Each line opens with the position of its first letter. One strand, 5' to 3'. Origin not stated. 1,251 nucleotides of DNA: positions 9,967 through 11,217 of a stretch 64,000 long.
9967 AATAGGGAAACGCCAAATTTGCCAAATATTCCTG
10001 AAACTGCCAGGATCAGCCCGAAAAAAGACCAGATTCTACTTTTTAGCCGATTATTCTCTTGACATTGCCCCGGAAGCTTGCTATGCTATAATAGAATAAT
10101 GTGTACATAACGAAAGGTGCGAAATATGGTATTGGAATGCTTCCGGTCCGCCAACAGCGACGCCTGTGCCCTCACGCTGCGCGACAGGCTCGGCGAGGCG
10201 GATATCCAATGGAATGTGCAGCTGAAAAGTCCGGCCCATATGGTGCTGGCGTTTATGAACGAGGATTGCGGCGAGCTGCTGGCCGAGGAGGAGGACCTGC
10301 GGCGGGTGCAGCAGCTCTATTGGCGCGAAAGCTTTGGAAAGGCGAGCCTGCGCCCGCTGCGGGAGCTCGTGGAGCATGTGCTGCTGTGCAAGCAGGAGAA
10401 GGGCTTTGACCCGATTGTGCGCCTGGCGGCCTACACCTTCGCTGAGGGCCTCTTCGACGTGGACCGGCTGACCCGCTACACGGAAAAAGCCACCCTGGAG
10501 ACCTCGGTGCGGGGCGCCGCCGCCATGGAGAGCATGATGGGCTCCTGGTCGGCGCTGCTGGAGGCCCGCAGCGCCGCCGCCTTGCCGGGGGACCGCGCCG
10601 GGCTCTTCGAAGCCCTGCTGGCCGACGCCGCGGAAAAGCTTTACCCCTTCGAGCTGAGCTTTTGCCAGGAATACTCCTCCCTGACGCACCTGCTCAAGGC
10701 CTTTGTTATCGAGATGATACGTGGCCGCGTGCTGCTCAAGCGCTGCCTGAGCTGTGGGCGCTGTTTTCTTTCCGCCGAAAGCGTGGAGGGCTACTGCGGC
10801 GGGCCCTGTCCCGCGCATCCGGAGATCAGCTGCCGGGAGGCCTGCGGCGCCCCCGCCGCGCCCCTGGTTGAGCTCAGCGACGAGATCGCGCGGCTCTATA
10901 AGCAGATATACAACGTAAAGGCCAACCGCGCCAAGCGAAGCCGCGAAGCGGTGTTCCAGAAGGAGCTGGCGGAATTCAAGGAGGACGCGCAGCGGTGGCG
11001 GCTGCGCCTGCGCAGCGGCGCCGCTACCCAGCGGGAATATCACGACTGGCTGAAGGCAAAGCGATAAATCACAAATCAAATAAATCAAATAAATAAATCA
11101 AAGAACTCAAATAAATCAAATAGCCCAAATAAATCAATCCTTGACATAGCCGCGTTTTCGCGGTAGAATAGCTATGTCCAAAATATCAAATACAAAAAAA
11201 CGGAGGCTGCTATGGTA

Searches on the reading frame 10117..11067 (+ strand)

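Call 30: search_protein_families(library=pfam, proteins=[window:10117-11067:+], max_evalue=0.0001)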
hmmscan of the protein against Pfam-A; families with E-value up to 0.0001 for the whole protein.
window:10117-11067:+ (316 aa): 1 family
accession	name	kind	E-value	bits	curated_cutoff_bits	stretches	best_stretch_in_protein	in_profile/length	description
PF19553.4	DUF6076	-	2.7e-09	37.5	23.5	1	185-298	29-141/168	Family of unknown function (DUF6076)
